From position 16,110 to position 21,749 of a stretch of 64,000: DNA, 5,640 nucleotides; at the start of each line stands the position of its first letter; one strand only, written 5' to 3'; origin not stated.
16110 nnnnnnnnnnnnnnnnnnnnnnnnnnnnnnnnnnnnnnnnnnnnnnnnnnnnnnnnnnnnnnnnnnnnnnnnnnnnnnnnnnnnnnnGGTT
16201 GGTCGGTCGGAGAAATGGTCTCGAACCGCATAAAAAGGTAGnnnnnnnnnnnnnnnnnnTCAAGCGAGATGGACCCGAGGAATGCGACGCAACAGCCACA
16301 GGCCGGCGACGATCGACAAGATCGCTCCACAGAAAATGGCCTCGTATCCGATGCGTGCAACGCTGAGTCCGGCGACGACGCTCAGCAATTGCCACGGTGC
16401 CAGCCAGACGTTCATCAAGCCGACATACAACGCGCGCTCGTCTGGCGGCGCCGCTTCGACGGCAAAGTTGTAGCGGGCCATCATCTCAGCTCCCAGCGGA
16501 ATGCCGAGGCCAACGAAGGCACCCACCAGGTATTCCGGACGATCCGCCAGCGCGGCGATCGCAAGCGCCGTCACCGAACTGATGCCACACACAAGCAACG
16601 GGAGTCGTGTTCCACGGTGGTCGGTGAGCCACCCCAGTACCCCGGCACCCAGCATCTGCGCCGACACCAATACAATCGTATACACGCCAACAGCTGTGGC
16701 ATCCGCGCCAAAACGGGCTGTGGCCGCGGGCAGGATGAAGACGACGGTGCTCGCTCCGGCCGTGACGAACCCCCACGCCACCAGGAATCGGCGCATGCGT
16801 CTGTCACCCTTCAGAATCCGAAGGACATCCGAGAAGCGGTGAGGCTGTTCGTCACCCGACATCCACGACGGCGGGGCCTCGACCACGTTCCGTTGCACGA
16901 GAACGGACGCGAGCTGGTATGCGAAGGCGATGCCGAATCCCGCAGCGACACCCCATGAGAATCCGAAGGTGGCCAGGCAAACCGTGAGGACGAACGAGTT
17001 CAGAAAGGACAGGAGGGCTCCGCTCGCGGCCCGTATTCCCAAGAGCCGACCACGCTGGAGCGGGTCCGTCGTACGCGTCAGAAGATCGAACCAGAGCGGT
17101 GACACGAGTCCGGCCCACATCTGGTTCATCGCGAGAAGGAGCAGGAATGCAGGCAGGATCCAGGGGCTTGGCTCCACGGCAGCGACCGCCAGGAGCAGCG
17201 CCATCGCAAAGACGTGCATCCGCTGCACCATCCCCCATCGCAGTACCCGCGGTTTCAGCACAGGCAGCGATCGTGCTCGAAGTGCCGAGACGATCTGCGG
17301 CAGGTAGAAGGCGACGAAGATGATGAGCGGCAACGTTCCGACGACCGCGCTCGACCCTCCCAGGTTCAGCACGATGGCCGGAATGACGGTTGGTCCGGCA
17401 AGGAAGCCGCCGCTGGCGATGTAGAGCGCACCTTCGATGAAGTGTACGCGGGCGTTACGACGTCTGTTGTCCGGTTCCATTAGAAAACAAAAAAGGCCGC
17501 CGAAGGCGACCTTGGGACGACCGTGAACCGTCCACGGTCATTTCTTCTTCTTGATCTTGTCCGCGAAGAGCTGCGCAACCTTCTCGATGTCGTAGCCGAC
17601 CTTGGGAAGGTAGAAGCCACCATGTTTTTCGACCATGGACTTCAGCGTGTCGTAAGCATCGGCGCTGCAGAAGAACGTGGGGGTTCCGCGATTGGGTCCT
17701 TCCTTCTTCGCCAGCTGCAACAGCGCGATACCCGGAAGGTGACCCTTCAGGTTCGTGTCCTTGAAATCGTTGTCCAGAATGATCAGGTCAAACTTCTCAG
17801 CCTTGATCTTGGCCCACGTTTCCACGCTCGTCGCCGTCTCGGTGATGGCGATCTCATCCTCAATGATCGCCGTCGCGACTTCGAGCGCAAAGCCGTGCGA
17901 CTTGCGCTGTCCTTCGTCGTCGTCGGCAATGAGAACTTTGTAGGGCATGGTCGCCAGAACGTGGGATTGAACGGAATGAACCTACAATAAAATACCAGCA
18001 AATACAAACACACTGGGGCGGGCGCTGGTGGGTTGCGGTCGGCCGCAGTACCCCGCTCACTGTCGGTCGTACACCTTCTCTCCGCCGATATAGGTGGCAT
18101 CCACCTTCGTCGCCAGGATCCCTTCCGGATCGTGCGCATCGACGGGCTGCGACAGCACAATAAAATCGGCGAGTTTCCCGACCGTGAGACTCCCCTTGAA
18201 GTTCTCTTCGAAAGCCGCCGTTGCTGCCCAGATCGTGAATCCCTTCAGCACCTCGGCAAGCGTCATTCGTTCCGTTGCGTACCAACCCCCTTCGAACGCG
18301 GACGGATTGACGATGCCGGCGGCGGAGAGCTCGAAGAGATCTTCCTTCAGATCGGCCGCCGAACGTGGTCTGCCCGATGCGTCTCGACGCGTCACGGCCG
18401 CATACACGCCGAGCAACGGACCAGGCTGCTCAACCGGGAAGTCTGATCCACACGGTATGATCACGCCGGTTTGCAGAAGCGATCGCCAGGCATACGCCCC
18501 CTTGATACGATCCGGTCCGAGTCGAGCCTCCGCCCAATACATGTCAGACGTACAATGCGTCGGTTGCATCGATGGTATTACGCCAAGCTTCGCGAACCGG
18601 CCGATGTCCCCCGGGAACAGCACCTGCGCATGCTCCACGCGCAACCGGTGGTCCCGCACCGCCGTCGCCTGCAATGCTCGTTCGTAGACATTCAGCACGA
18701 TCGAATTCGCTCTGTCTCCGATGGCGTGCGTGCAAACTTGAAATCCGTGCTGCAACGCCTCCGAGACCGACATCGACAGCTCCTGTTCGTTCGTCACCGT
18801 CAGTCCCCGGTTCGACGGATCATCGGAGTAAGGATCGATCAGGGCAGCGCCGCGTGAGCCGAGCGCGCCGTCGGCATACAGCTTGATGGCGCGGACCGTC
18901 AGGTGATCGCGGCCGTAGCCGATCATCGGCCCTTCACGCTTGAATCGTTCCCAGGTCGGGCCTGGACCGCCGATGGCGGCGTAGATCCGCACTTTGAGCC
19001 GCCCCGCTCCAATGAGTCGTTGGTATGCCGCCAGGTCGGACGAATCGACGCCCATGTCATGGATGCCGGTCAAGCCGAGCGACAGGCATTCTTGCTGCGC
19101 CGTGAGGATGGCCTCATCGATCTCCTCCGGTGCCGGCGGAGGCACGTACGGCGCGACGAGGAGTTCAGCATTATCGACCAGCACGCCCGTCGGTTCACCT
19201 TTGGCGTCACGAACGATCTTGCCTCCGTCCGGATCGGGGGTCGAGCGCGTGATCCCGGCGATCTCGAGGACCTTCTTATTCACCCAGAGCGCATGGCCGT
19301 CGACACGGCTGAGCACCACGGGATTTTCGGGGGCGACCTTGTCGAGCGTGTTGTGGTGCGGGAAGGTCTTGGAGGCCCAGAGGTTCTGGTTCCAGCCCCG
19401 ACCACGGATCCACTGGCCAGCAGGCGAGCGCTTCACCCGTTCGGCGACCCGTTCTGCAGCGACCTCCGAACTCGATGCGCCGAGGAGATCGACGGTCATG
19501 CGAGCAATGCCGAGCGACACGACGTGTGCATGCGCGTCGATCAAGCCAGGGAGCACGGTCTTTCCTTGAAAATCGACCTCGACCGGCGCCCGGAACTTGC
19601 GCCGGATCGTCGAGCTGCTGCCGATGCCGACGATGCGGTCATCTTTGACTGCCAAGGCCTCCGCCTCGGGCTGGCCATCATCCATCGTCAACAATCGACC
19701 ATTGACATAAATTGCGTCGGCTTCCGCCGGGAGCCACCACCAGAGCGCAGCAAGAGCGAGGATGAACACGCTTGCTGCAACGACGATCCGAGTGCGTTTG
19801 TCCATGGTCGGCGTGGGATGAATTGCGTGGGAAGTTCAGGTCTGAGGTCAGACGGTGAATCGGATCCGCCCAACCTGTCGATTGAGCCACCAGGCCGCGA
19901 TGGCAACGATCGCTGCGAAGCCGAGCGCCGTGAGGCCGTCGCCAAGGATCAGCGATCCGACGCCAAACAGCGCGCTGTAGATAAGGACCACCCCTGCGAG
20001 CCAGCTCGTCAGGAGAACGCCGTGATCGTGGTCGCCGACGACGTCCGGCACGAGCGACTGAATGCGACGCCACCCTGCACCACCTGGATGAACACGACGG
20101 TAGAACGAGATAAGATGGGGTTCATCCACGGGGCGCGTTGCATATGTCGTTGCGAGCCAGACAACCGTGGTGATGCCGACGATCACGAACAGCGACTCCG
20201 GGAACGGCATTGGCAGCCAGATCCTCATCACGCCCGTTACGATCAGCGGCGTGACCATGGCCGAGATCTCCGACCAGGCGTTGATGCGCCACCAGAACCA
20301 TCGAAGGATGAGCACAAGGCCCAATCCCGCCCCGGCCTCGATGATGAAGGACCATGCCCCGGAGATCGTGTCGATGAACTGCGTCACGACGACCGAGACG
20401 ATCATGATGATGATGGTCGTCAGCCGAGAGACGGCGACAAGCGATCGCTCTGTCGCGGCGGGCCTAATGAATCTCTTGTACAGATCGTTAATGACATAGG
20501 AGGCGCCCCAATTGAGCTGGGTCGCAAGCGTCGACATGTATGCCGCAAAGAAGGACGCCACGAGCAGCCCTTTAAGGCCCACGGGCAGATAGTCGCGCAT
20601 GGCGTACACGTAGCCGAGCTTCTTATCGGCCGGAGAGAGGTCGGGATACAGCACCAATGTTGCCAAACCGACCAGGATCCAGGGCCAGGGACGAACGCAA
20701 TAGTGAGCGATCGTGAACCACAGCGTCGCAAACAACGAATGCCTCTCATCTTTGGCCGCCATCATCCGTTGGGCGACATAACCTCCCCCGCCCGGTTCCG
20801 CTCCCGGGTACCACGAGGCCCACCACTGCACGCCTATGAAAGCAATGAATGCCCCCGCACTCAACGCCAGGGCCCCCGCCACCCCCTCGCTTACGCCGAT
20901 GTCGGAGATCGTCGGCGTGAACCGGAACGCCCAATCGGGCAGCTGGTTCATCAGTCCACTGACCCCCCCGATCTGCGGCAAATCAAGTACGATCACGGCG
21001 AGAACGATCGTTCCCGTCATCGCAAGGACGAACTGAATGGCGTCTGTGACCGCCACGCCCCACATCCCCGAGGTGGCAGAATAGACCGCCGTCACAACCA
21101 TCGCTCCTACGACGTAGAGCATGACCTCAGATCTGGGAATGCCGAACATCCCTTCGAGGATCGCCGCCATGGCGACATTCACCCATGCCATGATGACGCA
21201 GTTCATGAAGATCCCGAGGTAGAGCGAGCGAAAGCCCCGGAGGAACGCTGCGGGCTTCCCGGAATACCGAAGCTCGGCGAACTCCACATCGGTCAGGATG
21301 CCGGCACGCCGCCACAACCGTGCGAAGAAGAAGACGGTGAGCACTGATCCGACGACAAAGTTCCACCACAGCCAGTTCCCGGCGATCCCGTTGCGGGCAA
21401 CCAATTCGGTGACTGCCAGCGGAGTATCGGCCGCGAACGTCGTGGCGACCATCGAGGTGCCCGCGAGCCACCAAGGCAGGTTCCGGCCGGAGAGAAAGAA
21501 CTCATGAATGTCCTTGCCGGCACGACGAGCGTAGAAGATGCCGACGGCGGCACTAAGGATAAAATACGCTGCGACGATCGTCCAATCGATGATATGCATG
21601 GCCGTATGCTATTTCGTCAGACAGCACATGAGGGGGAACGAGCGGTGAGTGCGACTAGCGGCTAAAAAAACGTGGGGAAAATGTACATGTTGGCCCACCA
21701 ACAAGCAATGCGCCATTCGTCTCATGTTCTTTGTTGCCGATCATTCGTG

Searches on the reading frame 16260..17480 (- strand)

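Call 63: search_protein_families(library=pfam, proteins=[window:16260-17480:-], max_evalue=0.00001)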
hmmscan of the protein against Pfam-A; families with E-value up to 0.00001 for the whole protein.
window:16260-17480:- (406 aa): 1 family
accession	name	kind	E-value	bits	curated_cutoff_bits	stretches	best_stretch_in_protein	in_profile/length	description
PF07690.21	MFS_1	-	1.3e-20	74.1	33.4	2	22-359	9-338/347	Major Facilitator Superfamily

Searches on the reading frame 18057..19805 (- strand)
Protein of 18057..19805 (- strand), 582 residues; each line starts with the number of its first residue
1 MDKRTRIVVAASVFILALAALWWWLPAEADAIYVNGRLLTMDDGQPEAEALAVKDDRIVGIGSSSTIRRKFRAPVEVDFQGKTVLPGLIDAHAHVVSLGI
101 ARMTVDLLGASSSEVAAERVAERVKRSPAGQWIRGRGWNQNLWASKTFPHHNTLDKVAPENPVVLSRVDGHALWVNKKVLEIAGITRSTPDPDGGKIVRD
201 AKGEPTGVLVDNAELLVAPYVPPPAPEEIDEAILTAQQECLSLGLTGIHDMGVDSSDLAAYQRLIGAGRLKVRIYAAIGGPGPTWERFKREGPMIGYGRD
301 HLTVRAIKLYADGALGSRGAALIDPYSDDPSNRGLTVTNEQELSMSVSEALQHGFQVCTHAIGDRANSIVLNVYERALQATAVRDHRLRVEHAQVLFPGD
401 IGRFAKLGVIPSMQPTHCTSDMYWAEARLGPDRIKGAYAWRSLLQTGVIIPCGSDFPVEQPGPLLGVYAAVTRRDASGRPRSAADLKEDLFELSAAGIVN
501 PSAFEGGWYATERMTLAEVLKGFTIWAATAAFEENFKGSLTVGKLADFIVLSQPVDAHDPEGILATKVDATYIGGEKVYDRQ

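Call 63: search_protein_families(library=pfam, proteins=[window:18057-19805:-], max_evalue=0.00001)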
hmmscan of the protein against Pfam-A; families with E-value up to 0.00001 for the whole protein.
window:18057-19805:- (582 aa): 2 families
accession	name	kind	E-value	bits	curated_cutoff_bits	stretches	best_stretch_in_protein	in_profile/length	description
PF07969.17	Amidohydro_3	-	2.1e-105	354.3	29.7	1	76-579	2-472/472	Amidohydrolase family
PF01979.26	Amidohydro_1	-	1.7e-13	51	25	1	226-577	31-344/345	Amidohydrolase family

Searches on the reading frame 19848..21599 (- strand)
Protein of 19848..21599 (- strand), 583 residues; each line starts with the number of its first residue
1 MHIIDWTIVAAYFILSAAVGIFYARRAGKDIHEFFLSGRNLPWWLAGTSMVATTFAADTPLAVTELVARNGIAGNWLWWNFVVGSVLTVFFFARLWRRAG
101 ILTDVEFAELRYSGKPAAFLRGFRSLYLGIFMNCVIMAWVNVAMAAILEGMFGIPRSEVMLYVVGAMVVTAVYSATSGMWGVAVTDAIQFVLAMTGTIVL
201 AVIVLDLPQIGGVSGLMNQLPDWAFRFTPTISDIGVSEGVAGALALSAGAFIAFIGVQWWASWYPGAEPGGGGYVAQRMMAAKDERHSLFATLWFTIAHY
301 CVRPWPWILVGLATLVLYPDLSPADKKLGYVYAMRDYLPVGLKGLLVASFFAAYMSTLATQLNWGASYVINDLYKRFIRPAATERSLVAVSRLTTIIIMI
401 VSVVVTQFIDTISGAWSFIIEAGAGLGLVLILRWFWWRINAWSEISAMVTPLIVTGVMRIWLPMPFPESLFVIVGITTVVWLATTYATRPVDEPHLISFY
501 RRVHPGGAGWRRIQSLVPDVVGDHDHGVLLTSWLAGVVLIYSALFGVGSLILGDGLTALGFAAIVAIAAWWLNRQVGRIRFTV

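Call 63: search_protein_families(library=pfam, proteins=[window:19848-21599:-], max_evalue=0.00001)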
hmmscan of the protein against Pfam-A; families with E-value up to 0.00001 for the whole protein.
window:19848-21599:- (583 aa): 1 family
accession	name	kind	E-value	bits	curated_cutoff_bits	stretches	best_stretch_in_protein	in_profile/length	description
PF00474.23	SSF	-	8.4e-37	127.4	22.8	1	34-448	1-403/406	Sodium:solute symporter family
